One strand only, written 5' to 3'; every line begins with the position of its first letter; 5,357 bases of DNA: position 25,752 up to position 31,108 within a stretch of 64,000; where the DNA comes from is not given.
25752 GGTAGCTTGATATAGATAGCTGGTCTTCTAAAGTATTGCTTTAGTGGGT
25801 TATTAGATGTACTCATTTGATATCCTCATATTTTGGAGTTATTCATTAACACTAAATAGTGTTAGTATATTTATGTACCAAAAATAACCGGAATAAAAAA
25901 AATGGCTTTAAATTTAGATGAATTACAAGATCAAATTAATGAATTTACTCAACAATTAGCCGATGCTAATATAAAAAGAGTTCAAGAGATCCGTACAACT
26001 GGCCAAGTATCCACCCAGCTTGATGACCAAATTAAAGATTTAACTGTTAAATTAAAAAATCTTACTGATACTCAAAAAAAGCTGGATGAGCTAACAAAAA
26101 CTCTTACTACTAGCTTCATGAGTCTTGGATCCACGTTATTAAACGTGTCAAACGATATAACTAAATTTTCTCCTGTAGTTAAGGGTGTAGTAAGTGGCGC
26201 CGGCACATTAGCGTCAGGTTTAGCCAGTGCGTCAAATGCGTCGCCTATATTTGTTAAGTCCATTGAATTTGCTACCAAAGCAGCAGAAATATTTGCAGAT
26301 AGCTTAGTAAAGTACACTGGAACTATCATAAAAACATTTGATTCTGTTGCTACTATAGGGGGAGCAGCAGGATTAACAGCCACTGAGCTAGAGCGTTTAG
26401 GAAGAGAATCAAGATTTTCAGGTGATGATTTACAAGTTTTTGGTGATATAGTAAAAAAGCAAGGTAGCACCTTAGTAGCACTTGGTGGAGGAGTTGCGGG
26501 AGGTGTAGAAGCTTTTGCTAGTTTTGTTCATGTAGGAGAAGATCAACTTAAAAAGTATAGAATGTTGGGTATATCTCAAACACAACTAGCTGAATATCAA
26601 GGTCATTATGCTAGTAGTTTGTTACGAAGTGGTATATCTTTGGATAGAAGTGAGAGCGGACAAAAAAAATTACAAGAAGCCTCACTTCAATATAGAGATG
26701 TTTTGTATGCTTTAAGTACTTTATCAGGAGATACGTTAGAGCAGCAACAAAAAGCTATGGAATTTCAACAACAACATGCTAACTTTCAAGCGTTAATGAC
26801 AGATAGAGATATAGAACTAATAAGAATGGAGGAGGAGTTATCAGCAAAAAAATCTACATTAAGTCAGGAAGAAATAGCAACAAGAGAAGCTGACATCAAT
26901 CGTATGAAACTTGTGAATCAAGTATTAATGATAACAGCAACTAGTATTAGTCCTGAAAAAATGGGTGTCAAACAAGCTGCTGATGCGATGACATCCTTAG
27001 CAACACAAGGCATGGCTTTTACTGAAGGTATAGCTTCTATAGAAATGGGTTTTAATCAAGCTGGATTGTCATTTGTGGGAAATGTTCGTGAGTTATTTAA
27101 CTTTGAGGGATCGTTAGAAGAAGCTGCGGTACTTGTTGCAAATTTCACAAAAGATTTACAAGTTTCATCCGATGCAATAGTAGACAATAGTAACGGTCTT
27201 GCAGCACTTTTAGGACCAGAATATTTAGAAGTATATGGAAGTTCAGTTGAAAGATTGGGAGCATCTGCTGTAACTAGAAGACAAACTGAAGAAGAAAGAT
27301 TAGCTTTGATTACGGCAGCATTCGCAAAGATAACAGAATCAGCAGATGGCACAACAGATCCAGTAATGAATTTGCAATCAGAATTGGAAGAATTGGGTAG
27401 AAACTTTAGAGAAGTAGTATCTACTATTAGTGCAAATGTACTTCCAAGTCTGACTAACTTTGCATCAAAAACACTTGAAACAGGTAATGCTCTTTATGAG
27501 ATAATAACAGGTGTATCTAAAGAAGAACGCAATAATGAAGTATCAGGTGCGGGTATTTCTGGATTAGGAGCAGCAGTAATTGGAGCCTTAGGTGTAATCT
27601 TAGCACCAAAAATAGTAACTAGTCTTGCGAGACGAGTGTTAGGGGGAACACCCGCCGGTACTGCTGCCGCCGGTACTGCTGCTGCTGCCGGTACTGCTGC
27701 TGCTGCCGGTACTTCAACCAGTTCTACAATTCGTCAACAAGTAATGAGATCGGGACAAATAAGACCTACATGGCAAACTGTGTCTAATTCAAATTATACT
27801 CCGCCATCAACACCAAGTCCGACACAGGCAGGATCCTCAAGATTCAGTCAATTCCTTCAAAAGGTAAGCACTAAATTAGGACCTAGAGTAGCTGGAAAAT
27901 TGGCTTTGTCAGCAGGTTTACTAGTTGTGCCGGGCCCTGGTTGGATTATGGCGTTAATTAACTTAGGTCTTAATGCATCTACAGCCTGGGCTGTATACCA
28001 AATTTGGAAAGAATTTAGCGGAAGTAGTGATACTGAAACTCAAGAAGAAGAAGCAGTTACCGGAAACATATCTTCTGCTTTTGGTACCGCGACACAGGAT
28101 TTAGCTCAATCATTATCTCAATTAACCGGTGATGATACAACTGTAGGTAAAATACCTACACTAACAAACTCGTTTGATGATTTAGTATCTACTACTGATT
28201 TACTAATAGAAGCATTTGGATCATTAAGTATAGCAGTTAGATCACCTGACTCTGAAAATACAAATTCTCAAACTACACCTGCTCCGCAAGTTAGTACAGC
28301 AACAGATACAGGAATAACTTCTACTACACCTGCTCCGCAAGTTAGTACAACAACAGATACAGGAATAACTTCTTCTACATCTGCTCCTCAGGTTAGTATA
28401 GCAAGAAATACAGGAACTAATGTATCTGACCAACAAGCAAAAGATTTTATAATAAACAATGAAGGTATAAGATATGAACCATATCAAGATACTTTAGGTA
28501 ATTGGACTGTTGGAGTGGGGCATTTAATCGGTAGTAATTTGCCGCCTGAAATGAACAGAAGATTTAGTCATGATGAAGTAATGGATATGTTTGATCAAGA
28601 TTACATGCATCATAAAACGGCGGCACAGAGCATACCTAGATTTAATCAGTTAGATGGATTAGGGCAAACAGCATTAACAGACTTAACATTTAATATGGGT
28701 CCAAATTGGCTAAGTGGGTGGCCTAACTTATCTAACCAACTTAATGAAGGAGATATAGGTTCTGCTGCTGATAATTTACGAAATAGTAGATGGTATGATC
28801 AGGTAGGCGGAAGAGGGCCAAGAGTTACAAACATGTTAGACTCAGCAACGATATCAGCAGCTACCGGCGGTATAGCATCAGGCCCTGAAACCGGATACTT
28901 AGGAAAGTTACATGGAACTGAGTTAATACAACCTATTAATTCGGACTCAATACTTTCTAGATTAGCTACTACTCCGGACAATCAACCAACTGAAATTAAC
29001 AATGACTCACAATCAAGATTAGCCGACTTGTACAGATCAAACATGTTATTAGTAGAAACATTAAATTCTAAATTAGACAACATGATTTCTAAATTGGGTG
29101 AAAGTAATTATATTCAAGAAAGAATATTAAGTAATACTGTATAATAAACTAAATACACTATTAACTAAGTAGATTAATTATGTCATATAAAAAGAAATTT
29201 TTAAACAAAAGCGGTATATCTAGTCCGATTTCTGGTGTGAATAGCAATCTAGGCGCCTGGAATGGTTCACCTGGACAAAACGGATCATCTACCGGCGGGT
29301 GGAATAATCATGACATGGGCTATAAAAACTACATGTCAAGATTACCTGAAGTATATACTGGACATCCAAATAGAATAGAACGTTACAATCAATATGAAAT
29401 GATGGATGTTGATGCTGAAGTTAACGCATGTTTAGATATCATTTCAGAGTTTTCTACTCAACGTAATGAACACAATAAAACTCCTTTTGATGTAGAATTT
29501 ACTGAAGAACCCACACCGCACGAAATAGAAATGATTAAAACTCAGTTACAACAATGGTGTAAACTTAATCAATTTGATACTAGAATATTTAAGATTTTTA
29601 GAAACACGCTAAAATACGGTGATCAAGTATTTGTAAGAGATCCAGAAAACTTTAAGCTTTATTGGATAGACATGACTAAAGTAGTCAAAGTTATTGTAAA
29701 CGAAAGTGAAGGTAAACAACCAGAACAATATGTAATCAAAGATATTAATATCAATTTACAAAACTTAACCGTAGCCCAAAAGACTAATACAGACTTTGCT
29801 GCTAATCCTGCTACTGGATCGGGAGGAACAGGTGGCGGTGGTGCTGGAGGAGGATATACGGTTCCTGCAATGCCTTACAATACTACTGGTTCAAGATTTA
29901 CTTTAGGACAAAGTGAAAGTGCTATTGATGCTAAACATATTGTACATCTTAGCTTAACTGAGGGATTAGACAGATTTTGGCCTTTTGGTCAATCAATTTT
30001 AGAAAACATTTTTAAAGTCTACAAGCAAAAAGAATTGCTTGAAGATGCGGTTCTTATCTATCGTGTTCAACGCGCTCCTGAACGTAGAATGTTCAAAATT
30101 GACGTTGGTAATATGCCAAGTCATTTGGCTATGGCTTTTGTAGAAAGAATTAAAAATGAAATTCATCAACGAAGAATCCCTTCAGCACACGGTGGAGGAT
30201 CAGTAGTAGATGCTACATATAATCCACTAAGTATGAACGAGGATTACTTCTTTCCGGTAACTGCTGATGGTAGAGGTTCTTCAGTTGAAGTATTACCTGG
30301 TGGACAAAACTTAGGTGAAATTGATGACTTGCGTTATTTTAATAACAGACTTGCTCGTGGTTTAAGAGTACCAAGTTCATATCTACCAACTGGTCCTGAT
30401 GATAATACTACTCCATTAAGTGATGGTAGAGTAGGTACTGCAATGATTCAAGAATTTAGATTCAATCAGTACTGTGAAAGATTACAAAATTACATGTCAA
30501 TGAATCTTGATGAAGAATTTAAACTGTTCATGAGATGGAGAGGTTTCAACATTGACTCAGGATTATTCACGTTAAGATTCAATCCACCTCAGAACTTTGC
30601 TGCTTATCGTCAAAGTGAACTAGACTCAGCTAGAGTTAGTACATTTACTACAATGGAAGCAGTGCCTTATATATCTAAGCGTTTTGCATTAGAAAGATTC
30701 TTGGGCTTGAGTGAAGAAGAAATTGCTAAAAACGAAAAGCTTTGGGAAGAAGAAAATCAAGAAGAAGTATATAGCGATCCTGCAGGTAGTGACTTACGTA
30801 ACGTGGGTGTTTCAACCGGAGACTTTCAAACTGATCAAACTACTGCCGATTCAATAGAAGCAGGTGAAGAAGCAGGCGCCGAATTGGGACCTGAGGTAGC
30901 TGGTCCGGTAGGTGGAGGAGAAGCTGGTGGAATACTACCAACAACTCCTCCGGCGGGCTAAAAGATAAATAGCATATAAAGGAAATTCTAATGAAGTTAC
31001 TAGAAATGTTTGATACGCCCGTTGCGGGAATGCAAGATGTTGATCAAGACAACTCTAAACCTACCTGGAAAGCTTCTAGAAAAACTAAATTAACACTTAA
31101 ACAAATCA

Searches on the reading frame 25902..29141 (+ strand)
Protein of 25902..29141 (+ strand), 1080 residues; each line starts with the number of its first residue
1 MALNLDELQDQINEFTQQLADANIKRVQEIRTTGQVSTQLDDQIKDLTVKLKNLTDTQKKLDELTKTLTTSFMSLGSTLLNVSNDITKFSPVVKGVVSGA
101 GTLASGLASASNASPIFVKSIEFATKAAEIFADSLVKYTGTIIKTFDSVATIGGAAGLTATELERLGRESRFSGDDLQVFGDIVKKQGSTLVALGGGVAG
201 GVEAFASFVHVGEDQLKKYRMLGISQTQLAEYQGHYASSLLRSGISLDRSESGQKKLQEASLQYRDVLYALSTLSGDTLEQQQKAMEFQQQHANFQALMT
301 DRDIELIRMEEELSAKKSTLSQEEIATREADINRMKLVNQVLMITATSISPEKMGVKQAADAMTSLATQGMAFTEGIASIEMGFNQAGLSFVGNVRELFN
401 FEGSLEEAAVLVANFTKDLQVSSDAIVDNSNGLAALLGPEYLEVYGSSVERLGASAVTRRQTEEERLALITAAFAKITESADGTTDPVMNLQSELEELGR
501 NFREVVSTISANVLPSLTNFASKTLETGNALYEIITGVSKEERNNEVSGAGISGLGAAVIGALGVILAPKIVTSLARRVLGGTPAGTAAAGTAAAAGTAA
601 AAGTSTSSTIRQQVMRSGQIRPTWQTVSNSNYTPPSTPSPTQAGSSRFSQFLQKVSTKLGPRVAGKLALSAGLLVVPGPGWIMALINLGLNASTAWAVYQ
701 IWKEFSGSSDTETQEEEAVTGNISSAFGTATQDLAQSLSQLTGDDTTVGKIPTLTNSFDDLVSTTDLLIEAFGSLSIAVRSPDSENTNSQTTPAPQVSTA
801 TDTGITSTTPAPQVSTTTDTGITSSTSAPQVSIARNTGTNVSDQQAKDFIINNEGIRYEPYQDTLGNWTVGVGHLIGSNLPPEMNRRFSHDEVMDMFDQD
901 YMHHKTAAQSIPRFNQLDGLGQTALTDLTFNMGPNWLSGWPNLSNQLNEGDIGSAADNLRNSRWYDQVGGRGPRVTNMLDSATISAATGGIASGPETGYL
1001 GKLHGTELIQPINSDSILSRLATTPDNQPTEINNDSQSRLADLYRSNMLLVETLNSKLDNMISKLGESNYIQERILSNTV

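Call 25: search_protein_families(library=phrogs, proteins=[window:25902-29141:+], max_evalue=0.00001)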
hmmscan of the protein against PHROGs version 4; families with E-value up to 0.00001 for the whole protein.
window:25902-29141:+ (1080 aa): 3 families
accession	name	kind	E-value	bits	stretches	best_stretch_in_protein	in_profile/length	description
phrog_7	-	lysis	2.2e-21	76.7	1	828-964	545-672/873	endolysin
phrog_13211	-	tail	1.1e-09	37.9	1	810-972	714-876/887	baseplate hub subunit and tail lysozyme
phrog_33534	-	unknown function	5.5e-07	30.5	1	910-988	7-91/94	-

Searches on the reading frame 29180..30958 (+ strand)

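Call 25: search_protein_families(library=phrogs, proteins=[window:29180-30958:+], max_evalue=0.00001)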
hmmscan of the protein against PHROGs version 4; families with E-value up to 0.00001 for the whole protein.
window:29180-30958:+ (593 aa): 1 family
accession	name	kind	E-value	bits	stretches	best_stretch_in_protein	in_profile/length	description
phrog_213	-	head and packaging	4.8e-109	366.3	1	44-538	43-510/528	portal protein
